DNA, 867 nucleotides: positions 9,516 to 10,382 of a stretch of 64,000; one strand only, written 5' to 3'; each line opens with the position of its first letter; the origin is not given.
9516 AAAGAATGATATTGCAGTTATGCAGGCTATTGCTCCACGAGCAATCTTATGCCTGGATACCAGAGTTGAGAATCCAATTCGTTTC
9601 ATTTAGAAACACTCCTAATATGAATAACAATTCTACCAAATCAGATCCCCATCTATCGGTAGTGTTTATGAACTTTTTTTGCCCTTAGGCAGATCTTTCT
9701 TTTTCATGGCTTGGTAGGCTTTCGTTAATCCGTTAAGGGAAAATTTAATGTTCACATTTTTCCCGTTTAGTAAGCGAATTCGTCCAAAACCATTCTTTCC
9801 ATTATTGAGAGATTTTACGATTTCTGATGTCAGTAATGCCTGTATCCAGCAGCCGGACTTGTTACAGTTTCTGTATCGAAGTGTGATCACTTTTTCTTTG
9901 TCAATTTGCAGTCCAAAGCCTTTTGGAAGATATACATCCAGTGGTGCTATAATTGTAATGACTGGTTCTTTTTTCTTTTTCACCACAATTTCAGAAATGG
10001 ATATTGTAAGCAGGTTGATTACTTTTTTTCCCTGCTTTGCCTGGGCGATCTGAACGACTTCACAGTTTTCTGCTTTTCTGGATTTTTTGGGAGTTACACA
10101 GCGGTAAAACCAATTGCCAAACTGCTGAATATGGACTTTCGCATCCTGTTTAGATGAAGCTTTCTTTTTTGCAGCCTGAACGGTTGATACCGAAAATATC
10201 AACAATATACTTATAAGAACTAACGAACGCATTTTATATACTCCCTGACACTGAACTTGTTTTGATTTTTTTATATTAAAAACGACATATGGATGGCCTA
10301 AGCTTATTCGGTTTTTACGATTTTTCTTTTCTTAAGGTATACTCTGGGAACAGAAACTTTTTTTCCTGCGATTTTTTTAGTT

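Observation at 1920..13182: Two-partner-secretion / CDI-like operon with a non-canonical gene order: tpsB, mini-tpsA, ialB, giant tpsA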

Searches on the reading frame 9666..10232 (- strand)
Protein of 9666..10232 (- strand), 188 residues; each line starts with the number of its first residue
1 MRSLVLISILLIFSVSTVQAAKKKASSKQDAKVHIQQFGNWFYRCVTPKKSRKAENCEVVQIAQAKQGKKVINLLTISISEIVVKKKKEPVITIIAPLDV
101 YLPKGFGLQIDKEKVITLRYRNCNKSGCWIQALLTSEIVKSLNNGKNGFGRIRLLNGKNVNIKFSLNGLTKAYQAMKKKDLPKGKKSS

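Call 3: search_protein_families(library=pfam, proteins=[window:9666-10232:-], max_evalue=0.01)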
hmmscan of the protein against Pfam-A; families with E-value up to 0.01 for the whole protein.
window:9666-10232:- (188 aa): 2 families
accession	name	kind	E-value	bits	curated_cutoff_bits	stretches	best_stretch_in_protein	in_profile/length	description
PF06776.18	IalB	-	3.6e-29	102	22.1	1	41-177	1-131/131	Invasion associated locus B (IalB) protein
PF00214.24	Calc_CGRP_IAPP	-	0.007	17.3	22.3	0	4-149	9-117/131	Calcitonin / CGRP / IAPP family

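Call 4: search_protein_families(library=ncbifam, proteins=[window:9666-10232:-], max_evalue=0.01)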
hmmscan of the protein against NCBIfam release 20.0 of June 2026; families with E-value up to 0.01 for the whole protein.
window:9666-10232:- (188 aa): 0 families

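Call 7: find_encoding_contigs(protein=window:9666-10232:-, flank=10000, max_places=10)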
Protein window:9666-10232:- (188 aa): 1 contig read that carries it; 1 place shown.
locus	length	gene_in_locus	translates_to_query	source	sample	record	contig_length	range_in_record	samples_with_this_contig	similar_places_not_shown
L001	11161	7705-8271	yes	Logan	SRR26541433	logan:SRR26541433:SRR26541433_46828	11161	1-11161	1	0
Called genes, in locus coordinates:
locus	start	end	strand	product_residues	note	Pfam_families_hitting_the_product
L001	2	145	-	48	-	?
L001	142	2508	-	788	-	PF01315:Ald_Xan_dh_C, PF02738:MoCoBD_1, PF20256:MoCoBD_2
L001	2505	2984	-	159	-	PF01799:Fer2_2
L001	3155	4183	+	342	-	PF02625:XdhC_CoxI, PF13478:XdhC_C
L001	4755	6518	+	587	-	PF08479:POTRA_2, PF17287:POTRA_3, PF03865:ShlB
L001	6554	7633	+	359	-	PF05860:TPS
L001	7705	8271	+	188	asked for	PF06776:IalB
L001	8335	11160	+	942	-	?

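Call 9: find_homologous_proteins(query=window:9666-10232:-, max_evalue=0.001)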
Query window:9666-10232:- (188 aa): 3 proteins with E <= 0.001 among 340 candidates.
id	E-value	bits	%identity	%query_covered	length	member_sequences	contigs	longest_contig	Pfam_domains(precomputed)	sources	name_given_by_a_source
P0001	1.4e-114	398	100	100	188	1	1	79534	PF06776.19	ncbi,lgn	ncbi:MAG: invasion associated locus B family protein [Methyloligellaceae bacterium]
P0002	1.2e-45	173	48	90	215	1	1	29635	PF06776.19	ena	-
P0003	9.5e-37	144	41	98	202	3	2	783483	PF06776.19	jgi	jgi:invasion protein IalB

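Call 10: find_encoding_contigs(protein=P0002, flank=10000, max_places=5)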
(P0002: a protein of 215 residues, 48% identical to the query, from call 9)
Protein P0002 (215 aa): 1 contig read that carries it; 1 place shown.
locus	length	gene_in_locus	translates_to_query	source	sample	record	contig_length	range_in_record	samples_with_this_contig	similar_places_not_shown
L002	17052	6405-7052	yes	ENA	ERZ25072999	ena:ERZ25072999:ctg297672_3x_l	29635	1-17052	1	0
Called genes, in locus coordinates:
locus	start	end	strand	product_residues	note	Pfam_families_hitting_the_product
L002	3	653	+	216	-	?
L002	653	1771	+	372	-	PF02626:CT_A_B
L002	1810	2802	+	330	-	PF03480:DctP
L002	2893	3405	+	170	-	PF04290:DctQ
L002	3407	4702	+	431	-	PF06808:DctM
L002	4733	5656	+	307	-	PF00701:DHDPS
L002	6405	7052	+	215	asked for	PF06776:IalB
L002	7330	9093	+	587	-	PF08479:POTRA_2, PF17287:POTRA_3, PF03865:ShlB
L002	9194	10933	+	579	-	PF05860:TPS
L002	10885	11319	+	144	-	-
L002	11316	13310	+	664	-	-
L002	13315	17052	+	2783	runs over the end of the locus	PF13332:Fil_haemagg_2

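Call 11: find_encoding_contigs(protein=P0003, flank=10000, max_places=5)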
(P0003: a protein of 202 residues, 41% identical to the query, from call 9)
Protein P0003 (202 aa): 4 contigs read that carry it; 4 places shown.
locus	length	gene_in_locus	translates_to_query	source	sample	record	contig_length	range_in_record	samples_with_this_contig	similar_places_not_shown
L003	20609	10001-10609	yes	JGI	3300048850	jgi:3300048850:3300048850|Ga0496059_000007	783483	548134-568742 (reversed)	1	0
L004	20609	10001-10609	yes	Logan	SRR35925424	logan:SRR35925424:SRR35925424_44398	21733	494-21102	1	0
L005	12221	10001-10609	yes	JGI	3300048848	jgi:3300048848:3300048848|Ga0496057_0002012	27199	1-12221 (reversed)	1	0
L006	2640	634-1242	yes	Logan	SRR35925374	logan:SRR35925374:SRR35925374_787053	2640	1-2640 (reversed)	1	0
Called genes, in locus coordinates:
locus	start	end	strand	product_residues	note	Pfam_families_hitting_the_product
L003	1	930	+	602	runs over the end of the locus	PF05496:RuvB_N (faint), PF13177:DNA_pol3_delta2, PF13191:AAA_16 (faint), PF00004:AAA, PF13401:AAA_22 (weak), PF22608:DNAX_ATPase_lid, PF12169:DNA_pol3_gamma3, PF12362:DUF3646, +1 more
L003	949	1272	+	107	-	PF02575:YbaB_DNA_bd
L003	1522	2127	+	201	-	PF21176:RecR_HhH, PF02132:RecR_ZnF (weak), PF01751:Toprim, PF13662:Toprim_4, PF21175:RecR_C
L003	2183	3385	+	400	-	PF13406:SLT_2, PF01471:PG_binding_1 (weak)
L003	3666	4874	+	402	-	PF02515:CoA_transf_3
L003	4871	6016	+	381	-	PF01547:SBP_bac_1 (faint), PF13416:SBP_bac_8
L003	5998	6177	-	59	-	-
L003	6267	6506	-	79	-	-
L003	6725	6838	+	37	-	-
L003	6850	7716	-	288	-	PF01841:Transglut_core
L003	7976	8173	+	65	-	-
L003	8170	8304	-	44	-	-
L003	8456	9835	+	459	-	PF01266:DAO (faint), PF01494:FAD_binding_3 (faint), PF07992:Pyr_redox_2, PF13450:NAD_binding_8 (faint), PF13738:Pyr_redox_3, PF00070:Pyr_redox, PF02852:Pyr_redox_dim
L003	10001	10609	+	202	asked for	PF06776:IalB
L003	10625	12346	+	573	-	PF08479:POTRA_2, PF17287:POTRA_3, PF03865:ShlB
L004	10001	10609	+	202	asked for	PF06776:IalB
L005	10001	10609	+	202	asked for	PF06776:IalB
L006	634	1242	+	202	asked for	PF06776:IalB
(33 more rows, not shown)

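Call 18: find_related_loci(query=A1, collection=genome_contigs, flank=10000)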
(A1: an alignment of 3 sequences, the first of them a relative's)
Query A1 (188 aa) in genome_contigs; peptide patterns used: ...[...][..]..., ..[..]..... (x = any residue, [..] = any of these).
173 stretches matched a pattern; 75 encode a relative of the query (tblastn E <= 1e-3); 75 distinct loci.
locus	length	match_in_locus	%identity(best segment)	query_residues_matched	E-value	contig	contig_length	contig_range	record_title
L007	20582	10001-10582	39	6-186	4e-42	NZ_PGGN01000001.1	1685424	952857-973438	Phyllobacterium endophyticum strain PEPV15 NODE_1_length_1685424_cov_60.9531, whole genome shotgun sequence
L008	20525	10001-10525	41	12-178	1e-41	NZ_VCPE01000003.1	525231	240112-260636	Brucella haematophila strain CCUG 38531 contig_3, whole genome shotgun sequence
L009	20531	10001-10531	39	6-178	5e-41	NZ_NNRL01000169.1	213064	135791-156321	Brucella grignonensis strain OgA9a OgrDSM_1.contig.164_1, whole genome shotgun sequence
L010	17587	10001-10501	38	19-178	9e-41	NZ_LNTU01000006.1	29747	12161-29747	Paramesorhizobium deserti strain A-3-E Scaffold14, whole genome shotgun sequence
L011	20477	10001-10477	40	32-178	7e-41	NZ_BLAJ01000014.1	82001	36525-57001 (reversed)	Rhizobium dioscoreae strain S-93 sequence14, whole genome shotgun sequence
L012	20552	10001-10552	39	10-187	1e-40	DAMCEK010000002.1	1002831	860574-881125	MAG TPA_asm: Rhizobiaceae bacterium isolate CTOTU49666 NODE_2_length_1002831_cov_43.227285, whole genome shotgun sequenc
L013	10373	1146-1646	38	19-178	2e-40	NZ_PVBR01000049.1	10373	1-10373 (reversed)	Phyllobacterium phragmitis strain 1N-3 ZB100048, whole genome shotgun sequence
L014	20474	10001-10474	42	30-178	5e-40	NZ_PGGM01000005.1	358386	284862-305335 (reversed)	Phyllobacterium sophorae strain CCBAU 03422 NODE_5_length_358386_cov_60.5951, whole genome shotgun sequence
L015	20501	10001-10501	40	21-178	4e-40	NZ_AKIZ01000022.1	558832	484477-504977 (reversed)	Phyllobacterium sp. YR531 PMI41_contig_39.39, whole genome shotgun sequence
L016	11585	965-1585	34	1-178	1e-39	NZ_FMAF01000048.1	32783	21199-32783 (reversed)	Rhizobium lusitanum strain P1-7, whole genome shotgun sequence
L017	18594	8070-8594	37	16-178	1e-36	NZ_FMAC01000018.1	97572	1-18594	Rhizobium hainanense strain CCBAU 57015, whole genome shotgun sequence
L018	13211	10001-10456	41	34-178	1e-39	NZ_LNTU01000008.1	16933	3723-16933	Paramesorhizobium deserti strain A-3-E Scaffold16, whole genome shotgun sequence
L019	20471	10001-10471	39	34-178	2e-39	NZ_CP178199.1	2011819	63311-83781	Rhizobium sp. WW22 plasmid unnamed, complete sequence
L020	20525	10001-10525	38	16-178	1e-39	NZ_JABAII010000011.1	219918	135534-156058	Rhizobium sp. P40RR-XXII NODE_11_length_219918_cov_118.352590, whole genome shotgun sequence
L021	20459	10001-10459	42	33-178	8e-40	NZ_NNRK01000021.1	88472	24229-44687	Brucella rhizosphaerae strain PR17 OrhDSM_1.contig.20_1, whole genome shotgun sequence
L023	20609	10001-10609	36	3-178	4e-37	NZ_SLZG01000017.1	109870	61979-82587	Rhizobium sp. BK376 Ga0307685_117, whole genome shotgun sequence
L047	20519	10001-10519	37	13-177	7e-35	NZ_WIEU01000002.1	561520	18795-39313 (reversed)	Rhizobium leguminosarum bv. viciae strain L353 NODE_2_length_561520_cov_23.2021, whole genome shotgun sequence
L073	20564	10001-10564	30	3-177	7e-29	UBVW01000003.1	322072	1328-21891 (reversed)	Rhizobiales bacterium isolate AFS044134 genome assembly, contig: contig_3, whole genome shotgun sequence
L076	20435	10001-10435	37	33-172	2e-27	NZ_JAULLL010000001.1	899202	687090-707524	Sinorhizobium sp. CB7 NODE_1_length_899202_cov_45.560047, whole genome shotgun sequence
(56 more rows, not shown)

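Call 22: search_protein_families(library=pfam, proteins=[L011:12259-12735:+, L011:12740-13348:+, L047:12265-12750:+, L047:12789-13349:+, L008:12301-12912:+, L009:12914-13429:+, L010:12301-12747:+, L073:12252-12791:+, L023:12806-13522:+, L076:12222-12686:+], max_evalue=0.01)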
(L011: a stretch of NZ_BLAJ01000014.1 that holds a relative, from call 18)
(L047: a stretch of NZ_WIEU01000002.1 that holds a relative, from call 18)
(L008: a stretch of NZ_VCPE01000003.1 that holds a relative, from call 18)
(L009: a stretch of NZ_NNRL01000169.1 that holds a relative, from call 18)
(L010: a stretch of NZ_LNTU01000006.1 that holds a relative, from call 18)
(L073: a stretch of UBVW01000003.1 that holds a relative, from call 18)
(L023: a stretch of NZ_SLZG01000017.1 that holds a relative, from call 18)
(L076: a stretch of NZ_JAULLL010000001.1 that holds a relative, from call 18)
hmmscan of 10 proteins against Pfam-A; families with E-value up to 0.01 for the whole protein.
L011:12259-12735:+ (158 aa): 0 families

L011:12740-13348:+ (202 aa): 0 families

L047:12265-12750:+ (161 aa): 0 families

L047:12789-13349:+ (186 aa): 1 family
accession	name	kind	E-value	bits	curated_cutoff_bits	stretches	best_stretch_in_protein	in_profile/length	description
PF20569.3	DUF6778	-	0.00075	19.8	27.4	1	69-138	45-113/164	Family of unknown function (DUF6778)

L008:12301-12912:+ (203 aa): 0 families

L009:12914-13429:+ (171 aa): 0 families

L010:12301-12747:+ (148 aa): 0 families

L073:12252-12791:+ (179 aa): 0 families

L023:12806-13522:+ (238 aa): 0 families

L076:12222-12686:+ (154 aa): 0 families

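Call 30: search_solved_structures(query=window:9666-10232:-, max_evalue=1, show_alignments=1)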
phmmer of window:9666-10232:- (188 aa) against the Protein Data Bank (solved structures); distinct sequences matched with E-value up to 1: 1.
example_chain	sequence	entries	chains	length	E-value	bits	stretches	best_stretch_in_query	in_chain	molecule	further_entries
3dtd_A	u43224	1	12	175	0.72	12.7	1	93-147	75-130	Invasion-associated protein B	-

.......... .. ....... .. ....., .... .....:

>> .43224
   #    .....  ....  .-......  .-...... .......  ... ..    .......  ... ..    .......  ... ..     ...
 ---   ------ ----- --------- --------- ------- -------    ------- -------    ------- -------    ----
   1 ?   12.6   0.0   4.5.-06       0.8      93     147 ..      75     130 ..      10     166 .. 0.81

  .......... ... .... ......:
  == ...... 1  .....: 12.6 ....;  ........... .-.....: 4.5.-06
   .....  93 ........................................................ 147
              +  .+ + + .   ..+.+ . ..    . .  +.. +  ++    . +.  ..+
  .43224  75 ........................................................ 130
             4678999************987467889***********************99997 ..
